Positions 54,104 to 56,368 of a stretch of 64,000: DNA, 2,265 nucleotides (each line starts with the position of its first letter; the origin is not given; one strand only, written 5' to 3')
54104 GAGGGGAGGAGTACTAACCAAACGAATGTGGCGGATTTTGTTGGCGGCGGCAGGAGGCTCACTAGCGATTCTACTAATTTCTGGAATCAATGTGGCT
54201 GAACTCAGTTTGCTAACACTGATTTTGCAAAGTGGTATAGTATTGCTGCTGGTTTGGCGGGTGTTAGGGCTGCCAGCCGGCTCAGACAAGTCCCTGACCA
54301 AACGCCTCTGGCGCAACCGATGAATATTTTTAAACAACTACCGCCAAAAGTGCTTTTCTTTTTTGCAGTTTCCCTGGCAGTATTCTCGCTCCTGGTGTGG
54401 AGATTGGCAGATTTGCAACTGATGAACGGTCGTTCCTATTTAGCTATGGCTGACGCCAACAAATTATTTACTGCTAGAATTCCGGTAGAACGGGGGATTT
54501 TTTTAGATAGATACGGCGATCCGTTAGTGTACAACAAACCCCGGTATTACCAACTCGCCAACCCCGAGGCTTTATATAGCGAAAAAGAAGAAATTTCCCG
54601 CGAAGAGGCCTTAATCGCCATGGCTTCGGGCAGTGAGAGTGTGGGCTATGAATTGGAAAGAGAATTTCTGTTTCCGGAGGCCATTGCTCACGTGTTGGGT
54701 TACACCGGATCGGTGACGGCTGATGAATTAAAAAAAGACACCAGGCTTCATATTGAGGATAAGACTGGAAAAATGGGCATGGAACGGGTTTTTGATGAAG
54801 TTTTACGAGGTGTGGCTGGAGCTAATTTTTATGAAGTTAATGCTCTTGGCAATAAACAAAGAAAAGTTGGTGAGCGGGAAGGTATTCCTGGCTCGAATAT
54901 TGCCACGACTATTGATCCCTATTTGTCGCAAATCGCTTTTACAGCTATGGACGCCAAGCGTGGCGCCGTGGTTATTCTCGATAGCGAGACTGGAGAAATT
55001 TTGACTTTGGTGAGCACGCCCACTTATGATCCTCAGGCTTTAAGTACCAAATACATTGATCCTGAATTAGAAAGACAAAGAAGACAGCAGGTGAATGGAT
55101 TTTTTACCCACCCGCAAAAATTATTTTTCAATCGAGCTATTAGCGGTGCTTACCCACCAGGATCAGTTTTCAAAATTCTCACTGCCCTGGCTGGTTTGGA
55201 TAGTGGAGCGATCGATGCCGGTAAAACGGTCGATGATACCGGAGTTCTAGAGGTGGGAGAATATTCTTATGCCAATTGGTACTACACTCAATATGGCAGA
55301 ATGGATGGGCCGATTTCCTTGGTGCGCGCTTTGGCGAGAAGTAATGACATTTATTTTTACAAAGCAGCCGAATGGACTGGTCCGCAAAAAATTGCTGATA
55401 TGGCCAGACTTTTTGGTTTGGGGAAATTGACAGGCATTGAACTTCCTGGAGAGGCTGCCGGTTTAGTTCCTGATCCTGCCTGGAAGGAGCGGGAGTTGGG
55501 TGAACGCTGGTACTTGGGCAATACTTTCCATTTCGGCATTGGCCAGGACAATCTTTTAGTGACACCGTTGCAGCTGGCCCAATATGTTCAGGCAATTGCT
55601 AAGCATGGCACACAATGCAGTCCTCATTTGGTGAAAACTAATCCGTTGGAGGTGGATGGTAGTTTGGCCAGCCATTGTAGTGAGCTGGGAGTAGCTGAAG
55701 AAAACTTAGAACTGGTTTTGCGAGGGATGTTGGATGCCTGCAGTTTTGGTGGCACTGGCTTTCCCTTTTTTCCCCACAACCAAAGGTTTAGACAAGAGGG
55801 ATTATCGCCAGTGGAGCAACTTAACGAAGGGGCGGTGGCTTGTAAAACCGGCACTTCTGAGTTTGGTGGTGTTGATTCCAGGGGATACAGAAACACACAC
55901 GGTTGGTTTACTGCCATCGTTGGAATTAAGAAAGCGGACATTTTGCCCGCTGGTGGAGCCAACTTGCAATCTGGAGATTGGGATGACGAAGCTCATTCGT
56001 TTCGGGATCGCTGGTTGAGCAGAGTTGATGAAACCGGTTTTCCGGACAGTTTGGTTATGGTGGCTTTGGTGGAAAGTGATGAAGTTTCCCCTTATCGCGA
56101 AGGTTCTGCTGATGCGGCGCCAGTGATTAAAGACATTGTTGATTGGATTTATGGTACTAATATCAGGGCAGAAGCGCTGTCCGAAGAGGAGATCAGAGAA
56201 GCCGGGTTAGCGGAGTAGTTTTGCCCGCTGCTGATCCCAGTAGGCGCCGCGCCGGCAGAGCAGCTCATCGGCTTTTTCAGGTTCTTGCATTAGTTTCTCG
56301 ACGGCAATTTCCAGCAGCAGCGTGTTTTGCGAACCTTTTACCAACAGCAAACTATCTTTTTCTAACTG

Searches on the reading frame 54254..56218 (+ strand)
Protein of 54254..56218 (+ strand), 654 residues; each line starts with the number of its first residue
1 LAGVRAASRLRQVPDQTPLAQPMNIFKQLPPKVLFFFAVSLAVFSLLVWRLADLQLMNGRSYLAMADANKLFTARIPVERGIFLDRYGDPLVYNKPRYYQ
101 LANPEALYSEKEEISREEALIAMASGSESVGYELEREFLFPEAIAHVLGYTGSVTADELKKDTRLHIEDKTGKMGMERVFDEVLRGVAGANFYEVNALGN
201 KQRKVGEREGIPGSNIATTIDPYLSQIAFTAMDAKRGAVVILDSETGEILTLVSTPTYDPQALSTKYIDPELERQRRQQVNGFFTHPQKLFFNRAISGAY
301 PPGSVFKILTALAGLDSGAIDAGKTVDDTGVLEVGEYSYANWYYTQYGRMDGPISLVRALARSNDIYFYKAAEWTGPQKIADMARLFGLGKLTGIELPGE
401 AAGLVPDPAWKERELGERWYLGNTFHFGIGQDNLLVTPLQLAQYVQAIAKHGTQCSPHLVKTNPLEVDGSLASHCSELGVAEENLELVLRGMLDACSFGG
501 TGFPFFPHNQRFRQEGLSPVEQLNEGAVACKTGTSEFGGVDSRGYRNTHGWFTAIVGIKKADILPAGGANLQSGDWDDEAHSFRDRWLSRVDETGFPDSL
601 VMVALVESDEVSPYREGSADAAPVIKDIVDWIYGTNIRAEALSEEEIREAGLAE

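Call 54: search_protein_families(library=pfam, proteins=[window:54254-56218:+], max_evalue=0.001)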
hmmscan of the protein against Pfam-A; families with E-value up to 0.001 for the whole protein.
window:54254-56218:+ (654 aa): 2 families
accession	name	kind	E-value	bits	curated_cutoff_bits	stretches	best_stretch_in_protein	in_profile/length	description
PF00905.27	Transpeptidase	-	9.7e-54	183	22.1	1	237-560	1-269/299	Penicillin binding protein transpeptidase domain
PF03717.20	PBP_dimer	-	4e-20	73.4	24.4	1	131-203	103-177/180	Penicillin-binding Protein dimerisation domain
